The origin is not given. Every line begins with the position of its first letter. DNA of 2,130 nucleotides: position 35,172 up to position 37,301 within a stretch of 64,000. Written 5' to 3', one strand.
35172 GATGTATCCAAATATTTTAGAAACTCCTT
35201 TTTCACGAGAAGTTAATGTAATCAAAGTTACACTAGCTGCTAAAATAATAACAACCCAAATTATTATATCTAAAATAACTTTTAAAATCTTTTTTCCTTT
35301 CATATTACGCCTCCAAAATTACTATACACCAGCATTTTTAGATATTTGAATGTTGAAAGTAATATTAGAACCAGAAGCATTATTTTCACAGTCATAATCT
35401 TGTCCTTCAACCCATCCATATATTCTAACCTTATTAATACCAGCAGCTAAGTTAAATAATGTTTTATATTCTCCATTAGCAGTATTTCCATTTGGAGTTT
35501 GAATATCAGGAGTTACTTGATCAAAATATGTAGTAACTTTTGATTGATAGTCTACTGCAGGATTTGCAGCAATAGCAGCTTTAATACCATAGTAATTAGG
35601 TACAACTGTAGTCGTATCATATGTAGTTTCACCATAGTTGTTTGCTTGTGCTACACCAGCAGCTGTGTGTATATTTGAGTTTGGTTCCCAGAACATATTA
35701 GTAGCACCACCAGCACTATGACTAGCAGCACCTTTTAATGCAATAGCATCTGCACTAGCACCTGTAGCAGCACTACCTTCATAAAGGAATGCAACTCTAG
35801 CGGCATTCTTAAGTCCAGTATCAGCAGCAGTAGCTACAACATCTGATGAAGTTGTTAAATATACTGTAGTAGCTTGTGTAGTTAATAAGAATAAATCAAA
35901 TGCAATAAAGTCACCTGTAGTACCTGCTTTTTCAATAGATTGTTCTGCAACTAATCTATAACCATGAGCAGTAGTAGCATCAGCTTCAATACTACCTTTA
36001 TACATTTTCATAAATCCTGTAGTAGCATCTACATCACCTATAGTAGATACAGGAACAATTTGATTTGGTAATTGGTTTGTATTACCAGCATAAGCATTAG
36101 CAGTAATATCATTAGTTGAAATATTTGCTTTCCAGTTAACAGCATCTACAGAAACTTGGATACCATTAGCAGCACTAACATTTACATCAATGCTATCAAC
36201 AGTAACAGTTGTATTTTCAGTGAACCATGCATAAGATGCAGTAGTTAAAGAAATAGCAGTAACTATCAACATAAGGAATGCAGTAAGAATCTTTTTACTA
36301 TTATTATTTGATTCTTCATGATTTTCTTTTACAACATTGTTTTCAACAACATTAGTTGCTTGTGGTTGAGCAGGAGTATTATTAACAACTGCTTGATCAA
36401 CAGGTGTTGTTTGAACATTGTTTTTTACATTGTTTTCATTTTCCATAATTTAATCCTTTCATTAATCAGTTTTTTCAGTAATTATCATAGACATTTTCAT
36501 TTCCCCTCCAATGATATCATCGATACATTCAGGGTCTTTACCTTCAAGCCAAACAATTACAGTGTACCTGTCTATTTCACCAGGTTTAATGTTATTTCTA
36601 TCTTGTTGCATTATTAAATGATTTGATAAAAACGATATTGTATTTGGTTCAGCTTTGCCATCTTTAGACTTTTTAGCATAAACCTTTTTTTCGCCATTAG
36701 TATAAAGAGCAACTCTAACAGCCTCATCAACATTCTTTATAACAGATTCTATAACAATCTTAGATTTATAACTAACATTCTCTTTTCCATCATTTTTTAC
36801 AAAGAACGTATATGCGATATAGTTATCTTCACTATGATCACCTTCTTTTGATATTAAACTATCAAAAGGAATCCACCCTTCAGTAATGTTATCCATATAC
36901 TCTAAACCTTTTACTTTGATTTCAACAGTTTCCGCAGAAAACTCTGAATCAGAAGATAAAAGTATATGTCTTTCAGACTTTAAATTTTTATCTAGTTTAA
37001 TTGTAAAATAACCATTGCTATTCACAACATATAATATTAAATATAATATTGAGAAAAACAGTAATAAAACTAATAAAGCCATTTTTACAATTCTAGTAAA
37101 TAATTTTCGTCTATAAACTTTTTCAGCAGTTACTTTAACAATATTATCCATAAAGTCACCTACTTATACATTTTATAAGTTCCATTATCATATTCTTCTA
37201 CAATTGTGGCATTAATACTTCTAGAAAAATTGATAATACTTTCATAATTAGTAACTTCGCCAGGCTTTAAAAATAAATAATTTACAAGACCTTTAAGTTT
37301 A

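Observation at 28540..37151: Expanded SipW/TasA-like fibre locus: two SipW paralogs, five family-1 paralogs and a giant LRR protein, all with A-W-F-type signals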

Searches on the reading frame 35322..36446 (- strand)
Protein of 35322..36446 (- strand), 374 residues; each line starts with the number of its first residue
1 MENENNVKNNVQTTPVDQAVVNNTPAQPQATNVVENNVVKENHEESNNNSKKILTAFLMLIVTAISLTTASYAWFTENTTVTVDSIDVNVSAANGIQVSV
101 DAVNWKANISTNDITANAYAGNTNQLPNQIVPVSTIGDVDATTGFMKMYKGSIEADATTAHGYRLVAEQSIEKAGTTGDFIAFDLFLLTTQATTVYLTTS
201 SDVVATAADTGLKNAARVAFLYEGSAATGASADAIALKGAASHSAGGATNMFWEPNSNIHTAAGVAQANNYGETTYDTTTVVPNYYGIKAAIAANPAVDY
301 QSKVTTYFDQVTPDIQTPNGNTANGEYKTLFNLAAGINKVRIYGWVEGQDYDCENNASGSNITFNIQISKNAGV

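Call 3: search_protein_families(library=pfam, proteins=[window:35322-36446:-], max_evalue=0.1)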
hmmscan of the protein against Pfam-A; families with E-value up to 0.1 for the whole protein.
window:35322-36446:- (374 aa): 1 family
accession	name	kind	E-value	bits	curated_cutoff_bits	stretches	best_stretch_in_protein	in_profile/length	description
PF01731.26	Arylesterase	-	0.069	13.8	21.3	0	50-101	16-64/86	Arylesterase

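Call 4: search_protein_families(library=ncbifam, proteins=[window:35322-36446:-], max_evalue=0.1)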
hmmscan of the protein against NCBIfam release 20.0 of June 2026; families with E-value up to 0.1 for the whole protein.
window:35322-36446:- (374 aa): 0 families

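Call 7: search_solved_structures(query=window:35322-36446:-, max_evalue=10)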
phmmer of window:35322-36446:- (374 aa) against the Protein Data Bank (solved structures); distinct sequences matched with E-value up to 10: 0.

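Call 9: find_homologous_proteins(query=window:35322-36446:-)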
Query window:35322-36446:- (374 aa): 1216 proteins with E <= 0.001 among 7423 candidates; the best 120 are listed.
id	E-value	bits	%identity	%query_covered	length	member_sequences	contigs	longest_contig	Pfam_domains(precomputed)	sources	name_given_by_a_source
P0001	6.2e-233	790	99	100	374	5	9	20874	-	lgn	-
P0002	6.8e-233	790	99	100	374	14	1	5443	-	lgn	-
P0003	4.8e-232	787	99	100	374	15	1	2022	-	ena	-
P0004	1.9e-228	775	98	100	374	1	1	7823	-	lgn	-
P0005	3.7e-228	774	98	100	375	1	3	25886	-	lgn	-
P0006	6.2e-227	770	97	100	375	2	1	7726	-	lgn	-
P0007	3.9e-226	768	97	100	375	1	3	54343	-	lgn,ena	-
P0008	1.6e-222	756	95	97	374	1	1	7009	-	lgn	-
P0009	3.3e-222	755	95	97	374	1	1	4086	-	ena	-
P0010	7.0e-222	754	95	97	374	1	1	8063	-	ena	-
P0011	4.7e-220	748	95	97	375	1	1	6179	-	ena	-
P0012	7.9e-215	731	92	99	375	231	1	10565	-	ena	-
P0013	5.0e-205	698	95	86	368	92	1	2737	-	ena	-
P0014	1.6e-201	687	87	97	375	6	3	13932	-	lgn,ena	-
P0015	8.9e-199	678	89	95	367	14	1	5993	-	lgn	-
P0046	4.6e-88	314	54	86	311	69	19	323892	-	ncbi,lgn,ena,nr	ncbi:MAG: hypothetical protein IJ018_02040 [Bacilli bacterium]|nr:hypothetical protein [Bacilli bact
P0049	3.0e-87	311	51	86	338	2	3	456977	-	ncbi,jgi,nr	ncbi:MAG: hypothetical protein K0R72_202 [Clostridia bacterium]|jgi:hypothetical protein|nr:hypothet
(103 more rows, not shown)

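Call 14: find_encoding_contigs(protein=P0046, flank=10000, max_places=2)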
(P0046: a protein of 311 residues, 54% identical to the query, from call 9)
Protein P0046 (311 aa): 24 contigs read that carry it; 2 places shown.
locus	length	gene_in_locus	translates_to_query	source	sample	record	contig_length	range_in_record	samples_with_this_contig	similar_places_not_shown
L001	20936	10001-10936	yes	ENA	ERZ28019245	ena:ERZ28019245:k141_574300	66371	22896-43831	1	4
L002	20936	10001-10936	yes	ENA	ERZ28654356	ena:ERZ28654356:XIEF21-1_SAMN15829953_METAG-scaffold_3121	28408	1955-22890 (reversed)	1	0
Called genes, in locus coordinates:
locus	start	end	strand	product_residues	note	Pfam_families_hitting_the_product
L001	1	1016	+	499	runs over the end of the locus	PF01676:Metalloenzyme, PF06415:iPGM_N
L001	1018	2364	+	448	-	PF19789:DUF6273 (weak)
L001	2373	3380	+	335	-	PF09992:NAGPA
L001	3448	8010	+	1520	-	PF14480:DNA_pol3_a_NI, PF01336:tRNA_anti-codon (weak), PF02811:PHP, PF00929:RNase_T, PF02811:PHP, PF07733:DNA_pol3_alpha, PF17657:DNA_pol3_finger, PF14579:HHH_6, +1 more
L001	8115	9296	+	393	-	-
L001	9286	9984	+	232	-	-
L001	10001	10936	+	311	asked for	-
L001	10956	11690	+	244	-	-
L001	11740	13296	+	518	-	-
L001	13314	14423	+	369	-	PF09823:DUF2357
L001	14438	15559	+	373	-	-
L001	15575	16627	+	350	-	-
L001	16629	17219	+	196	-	-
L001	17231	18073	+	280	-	-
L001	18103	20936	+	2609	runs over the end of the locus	PF13855:LRR_8 (faint), PF13306:LRR_5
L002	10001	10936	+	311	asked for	-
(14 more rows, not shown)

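Call 15: find_encoding_contigs(protein=P0049, flank=10000, max_places=2)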
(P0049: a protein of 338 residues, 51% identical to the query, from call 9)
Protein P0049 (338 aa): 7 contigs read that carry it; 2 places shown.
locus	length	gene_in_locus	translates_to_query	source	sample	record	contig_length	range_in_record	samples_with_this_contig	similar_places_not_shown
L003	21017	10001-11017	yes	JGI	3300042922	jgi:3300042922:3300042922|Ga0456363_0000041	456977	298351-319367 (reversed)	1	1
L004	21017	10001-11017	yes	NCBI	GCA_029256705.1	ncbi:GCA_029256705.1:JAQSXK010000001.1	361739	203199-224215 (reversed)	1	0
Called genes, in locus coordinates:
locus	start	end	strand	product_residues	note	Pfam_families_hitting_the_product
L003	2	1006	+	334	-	PF01078:Mg_chelatase (faint), PF05496:RuvB_N, PF00004:AAA, PF07728:AAA_5, PF13173:AAA_14 (faint), PF17864:AAA_lid_4, PF05491:WHD_RuvB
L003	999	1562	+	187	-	PF02677:QueH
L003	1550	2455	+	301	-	-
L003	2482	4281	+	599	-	PF07973:tRNA_SAD, PF00587:tRNA-synt_2b, PF03129:HGTP_anticodon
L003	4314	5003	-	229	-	PF04294:VanW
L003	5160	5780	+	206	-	PF00081:Sod_Fe_N, PF02777:Sod_Fe_C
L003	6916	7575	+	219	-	-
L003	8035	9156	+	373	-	-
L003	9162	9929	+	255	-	-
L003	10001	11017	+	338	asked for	-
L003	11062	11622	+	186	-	-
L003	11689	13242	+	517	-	-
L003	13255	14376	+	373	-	PF09823:DUF2357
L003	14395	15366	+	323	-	-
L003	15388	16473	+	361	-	-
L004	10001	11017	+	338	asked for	-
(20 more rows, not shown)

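Call 20: predict_structure(alignment_id=A2)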
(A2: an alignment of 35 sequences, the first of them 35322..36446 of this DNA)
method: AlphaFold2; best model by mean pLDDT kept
length: 374 residues; sequences in the alignment: 35
mean_pLDDT: 78.4   pTM: 0.76
mean pLDDT of the five models: 78.4, 78.1, 76.2, 75.7, 74.5
residues with pLDDT >= 90: 168; 70-90: 107; 50-70: 39; < 50: 60
segments of 3 or more residues with pLDDT < 50: 1-6, 8-27, 29-46, 62-73
pLDDT, mean of each block of 10 residues (from residue 1): 40 36 39 39 47 59 39 49 71 73 91 90 91 93 95 89 92 92 95 93 83 88 97 97 88 89 80 81 89 92 92 90 86 96 87 61 89 86
secondary structure, 60 per line:
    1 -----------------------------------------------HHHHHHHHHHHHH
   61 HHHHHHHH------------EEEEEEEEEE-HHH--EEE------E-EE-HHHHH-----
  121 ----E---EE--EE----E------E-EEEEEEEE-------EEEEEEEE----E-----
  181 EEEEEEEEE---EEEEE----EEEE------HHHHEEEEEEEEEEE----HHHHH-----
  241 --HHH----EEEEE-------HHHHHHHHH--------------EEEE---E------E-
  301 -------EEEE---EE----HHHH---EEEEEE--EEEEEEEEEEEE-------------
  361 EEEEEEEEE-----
elements in order: H48-68 E81-90 E97-99 H111-115 E148-155 E163-170 E181-189 E193-197 E202-205 H212-215 E216-226 H231-235 E250-254 H262-270 E285-288 E308-311 H321-324 E328-333 E336-347 E361-369

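Call 27: find_related_loci(query=A2, collection=genome_contigs, flank=10000)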
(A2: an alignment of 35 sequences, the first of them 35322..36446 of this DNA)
Query A2 (374 aa) in genome_contigs; peptide patterns used: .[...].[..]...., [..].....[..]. (x = any residue, [..] = any of these).
493 stretches matched a pattern; 442 encode a relative of the query (tblastn E <= 1e-3); the best 80 are kept; 80 distinct loci.
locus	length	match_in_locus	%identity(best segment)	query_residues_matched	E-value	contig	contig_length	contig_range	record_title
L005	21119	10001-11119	99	1-373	0e+0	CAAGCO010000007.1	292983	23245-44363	MAG TPA_asm: Bacilli bacterium, isolate HGM10772, WGS project CAAGCO010000000 data, contig: SRS476120_52_k119_56323, who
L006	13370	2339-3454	98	1-372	0e+0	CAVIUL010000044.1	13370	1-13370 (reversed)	bacterium isolate H07617-L1_cleanbin_000038 genome assembly, contig: Spades_H07617-L1_contig_3195, whole genome shotgun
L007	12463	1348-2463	96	1-372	0e+0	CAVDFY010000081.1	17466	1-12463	bacterium isolate G02607-L1_cleanbin_000033 genome assembly, contig: Spades_G02607-L1_contig_1445, whole genome shotgun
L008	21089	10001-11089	92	11-372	0e+0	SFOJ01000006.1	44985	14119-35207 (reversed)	MAG: Mollicutes bacterium isolate W3P13.010 Contig136, whole genome shotgun sequence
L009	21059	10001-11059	91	16-372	0e+0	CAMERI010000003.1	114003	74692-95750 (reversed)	MAG: uncultured bacterium isolate SRR11489791_bin.18_metaWRAP_v1.3_MAG genome assembly, contig: ERZ11466804.72, whole ge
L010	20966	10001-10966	94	51-372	0e+0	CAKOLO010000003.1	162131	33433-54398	MAG: uncultured Bacilli bacterium isolate REFINED_METABAT215_TOP10_CONTIGS_1500_ASSEMBLY_K77_MERGED__Hadza_MoBio_hadza-I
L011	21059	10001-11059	89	16-372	0e+0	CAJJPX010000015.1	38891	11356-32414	MAG TPA_asm: uncultured Clostridium sp. isolate ERR321635-bin.24 genome assembly, contig: NODE_694_length_38891_cov_88.0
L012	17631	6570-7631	79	22-372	2e-175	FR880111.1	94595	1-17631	Clostridium sp. CAG:524 genomic scaffold, scf46, whole genome shotgun sequence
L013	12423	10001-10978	81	46-372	7e-174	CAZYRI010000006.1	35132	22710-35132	MAG TPA_asm: uncultured Clostridium sp. isolate SRP225648_co1_36 genome assembly, contig: NODE_2386_length_35132_cov_17.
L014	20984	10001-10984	80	44-372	5e-173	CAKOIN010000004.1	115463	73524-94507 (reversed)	MAG: uncultured Bacilli bacterium isolate REFINED_METABAT215_TOP10_CONTIGS_1500_ASSEMBLY_K77_MERGED__Hadza_MoBio_hadza-A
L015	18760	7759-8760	69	38-372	1e-154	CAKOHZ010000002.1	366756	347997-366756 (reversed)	MAG: uncultured Bacilli bacterium isolate REFINED_METABAT215_TOP10_CONTIGS_1500_ASSEMBLY_K77_MERGED__Hadza_MoBio_hadza-E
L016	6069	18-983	69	45-372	2e-135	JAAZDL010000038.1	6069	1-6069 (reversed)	MAG: Mycoplasmatota bacterium isolate AS09scLD_156 100275_AS09, whole genome shotgun sequence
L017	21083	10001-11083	59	1-370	4e-131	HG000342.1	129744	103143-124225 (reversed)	Clostridium sp. CAG:1000 genomic scaffold, scf19, whole genome shotgun sequence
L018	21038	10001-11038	61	31-374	2e-130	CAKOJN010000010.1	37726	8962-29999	MAG: uncultured Bacilli bacterium isolate REFINED_METABAT215_TOP10_CONTIGS_1500_ASSEMBLY_K77_MERGED__Hadza_MoBio_hadza-I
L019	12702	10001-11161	59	1-372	1e-129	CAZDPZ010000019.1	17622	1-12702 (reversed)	MAG TPA_asm: uncultured Clostridium sp. isolate SRP294416_co3_606 genome assembly, contig: NODE_5232_length_17622_cov_10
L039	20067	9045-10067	45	38-371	7e-86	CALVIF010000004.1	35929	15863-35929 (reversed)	MAG: uncultured Bacilli bacterium isolate BRZ_QH__bin19 genome assembly, contig: BRZ_QH__NODE_1146_length_35929_cov_5.31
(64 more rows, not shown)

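Call 31: search_protein_families(library=pfam, proteins=[L039:136-756:+, L039:770-1366:+, L039:1356-2303:+, L039:2349-3494:+, L039:6174-6761:+, L039:6751-7515:+, L039:10250-11869:+, L039:11950-13200:+, L039:13429-16107:+, L039:16189-17241:+], max_evalue=0.01)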
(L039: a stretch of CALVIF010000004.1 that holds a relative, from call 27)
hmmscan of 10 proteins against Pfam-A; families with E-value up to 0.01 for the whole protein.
L039:136-756:+ (206 aa): 0 families

L039:770-1366:+ (198 aa): 0 families

L039:1356-2303:+ (315 aa): 0 families

L039:2349-3494:+ (381 aa): 0 families

L039:6174-6761:+ (195 aa): 1 family
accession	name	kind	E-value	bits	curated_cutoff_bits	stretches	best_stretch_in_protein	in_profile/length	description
PF10502.14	Peptidase_S26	-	0.0036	17.7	22.9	1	46-113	18-85/168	Signal peptidase, peptidase S26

L039:6751-7515:+ (254 aa): 0 families

L039:10250-11869:+ (539 aa): 2 families
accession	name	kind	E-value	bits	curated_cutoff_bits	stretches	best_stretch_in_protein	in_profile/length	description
PF09827.14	CRISPR_Cas2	-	0.00061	20.4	23.8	1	350-392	16-59/74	CRISPR associated protein Cas2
PF08647.16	BRE1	-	0.0034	17.9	27.9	1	321-397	1-77/95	BRE1 E3 ubiquitin ligase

L039:11950-13200:+ (416 aa): 1 family
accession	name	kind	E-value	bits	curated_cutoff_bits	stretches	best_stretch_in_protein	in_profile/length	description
PF00717.28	Peptidase_S24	-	6.1e-06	26.4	23.3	1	44-121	36-115/116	Peptidase S24-like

L039:13429-16107:+ (892 aa): 1 family
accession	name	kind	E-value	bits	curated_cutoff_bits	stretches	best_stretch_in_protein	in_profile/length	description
PF14903.11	WG_beta_rep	-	4e-07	30.4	25.6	1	499-532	2-35/35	WG containing repeat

L039:16189-17241:+ (350 aa): 2 families
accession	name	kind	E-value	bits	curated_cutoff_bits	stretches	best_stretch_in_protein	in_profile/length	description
PF02517.21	Rce1-like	-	4.1e-17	62.7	22.4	1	249-342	4-93/93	Type II CAAX prenyl endopeptidase Rce1-like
PF00689.26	Cation_ATPase_C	-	0.00071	19.8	27.3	1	107-259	21-167/175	Cation transporting ATPase, C-terminus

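Call 77: search_protein_families(library=pfam, proteins=[L039:136-756:+, L039:770-1366:+, L039:7537-8130:-, L039:6751-7515:+], max_evalue=1)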
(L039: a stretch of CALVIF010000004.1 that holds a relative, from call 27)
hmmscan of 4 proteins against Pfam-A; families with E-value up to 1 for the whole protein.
L039:136-756:+ (206 aa): 0 families

L039:770-1366:+ (198 aa): 0 families

L039:7537-8130:- (197 aa): 1 family
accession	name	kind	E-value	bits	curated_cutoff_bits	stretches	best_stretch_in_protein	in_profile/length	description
PF02402.22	Lysis_col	-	0.12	12.6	27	1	5-36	3-32/49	Lysis protein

L039:6751-7515:+ (254 aa): 0 families

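Call 85: fold_search(model_id=the predicted structure, library=pdb)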
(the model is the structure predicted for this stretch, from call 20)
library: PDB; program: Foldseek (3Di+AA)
matches with E <= 10: 500; with E <= 0.001: 0
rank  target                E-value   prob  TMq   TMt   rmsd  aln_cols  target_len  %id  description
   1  2zag_A                1.3e-01  0.01  0.06  0.06  24.1       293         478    6  Crystal structure of the SeMet-substituted soluble domain of STT3 from P. furiosus (released 2007-12-11)
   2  5l7v_B                1.6e-01  0.07  0.13  0.10  21.6       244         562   11  Crystal Structure of BvGH123 with bond transition state analog Galthiazoline. (released 2017-03-22)
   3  6nps_B                1.8e-01  0.15  0.14  0.07  17.6       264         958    8  Crystal structure of GH115 enzyme AxyAgu115A from Amphibacillus xylanus (released 2020-07-15)
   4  8k2g_A                2.0e-01  0.07  0.15  0.11  18.5       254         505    8  Crystal structure of Group 1 Oligosaccharide-releasing beta-N-acetylgalactosaminidase NgaCa from Cohnella abietis, apo (released 2024-04-24)
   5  5l7r_A                2.3e-01  0.09  0.15  0.11  18.8       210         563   11  Crystal structure of BvGH123 (released 2017-03-22)
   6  7t0o_I                2.5e-01  0.02  0.09  0.10  21.4       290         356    6  cryoEM reconstruction of the HIV gp140 in complex with the extracellular domains of CD4 and the adnectin domain of Com (released 2022-01-12)
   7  7t0o_G                2.5e-01  0.02  0.09  0.10  21.3       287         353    7  cryoEM reconstruction of the HIV gp140 in complex with the extracellular domains of CD4 and the adnectin domain of Com (released 2022-01-12)
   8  6nps_A                2.8e-01  0.12  0.14  0.07  16.7       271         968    8  Crystal structure of GH115 enzyme AxyAgu115A from Amphibacillus xylanus (released 2020-07-15)
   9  8fad_A                2.8e-01  0.01  0.09  0.08  21.7       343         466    7  Asymmetric structure of cleaved HIV-1 AD8 envelope glycoprotein trimer in styrene-maleic acid lipid nanoparticles (released 2023-06-07)
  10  2zag_D                2.9e-01  0.01  0.07  0.05  24.8       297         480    7  Crystal structure of the SeMet-substituted soluble domain of STT3 from P. furiosus (released 2007-12-11)
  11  7t0o_D                3.1e-01  0.02  0.09  0.10  21.4       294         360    6  cryoEM reconstruction of the HIV gp140 in complex with the extracellular domains of CD4 and the adnectin domain of Com (released 2022-01-12)
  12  8k2f                  3.5e-01  0.06  0.15  0.12  18.6       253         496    8  Crystal structure of Group 1 oligosaccharide-releasing beta-N-acetylgalactosaminidase NgaCa from Cohnella abietis, apo 1 (released 2024-04-24)
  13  7t9a_C                3.7e-01  0.01  0.07  0.06  25.0       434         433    6  ApexGT2 in complex with GT2-d42.16 and RM20A3 Fabs (released 2022-09-28)
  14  5v8l_A                3.9e-01  0.02  0.09  0.08  25.1       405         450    7  BG505 SOSIP.664 trimer in complex with broadly neutralizing HIV antibodies 3BNC117 and PGT145 (released 2017-05-03)
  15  6v8x_A                4.1e-01  0.01  0.07  0.06  26.4       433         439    8  VRC01 Bound BG505 F14 HIV-1 SOSIP Envelope Trimer Structure (released 2020-02-05)
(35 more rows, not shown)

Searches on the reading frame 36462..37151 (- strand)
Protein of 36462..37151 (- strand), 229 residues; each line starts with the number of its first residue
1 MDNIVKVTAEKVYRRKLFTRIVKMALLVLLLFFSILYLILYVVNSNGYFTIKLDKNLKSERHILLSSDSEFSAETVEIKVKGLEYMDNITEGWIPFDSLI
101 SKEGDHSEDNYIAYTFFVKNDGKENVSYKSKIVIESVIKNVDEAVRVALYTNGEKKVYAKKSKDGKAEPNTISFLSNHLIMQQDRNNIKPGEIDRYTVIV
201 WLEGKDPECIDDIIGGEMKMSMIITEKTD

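Call 3: search_protein_families(library=pfam, proteins=[window:36462-37151:-], max_evalue=0.1)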
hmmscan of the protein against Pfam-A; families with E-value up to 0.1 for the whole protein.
window:36462-37151:- (229 aa): 0 families

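Call 4: search_protein_families(library=ncbifam, proteins=[window:36462-37151:-], max_evalue=0.1)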
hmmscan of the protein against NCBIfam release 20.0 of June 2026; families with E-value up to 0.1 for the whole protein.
window:36462-37151:- (229 aa): 1 family
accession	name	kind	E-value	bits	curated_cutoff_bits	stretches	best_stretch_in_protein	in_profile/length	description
NF006937.0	PRK09419.1-4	equivalog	0.0047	14.3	2554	1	112-179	1258-1325/1411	multifunctional 2',3'-cyclic-nucleotide 2'-phosphodiesterase/3'-nucleotidase/5'-nucleotidase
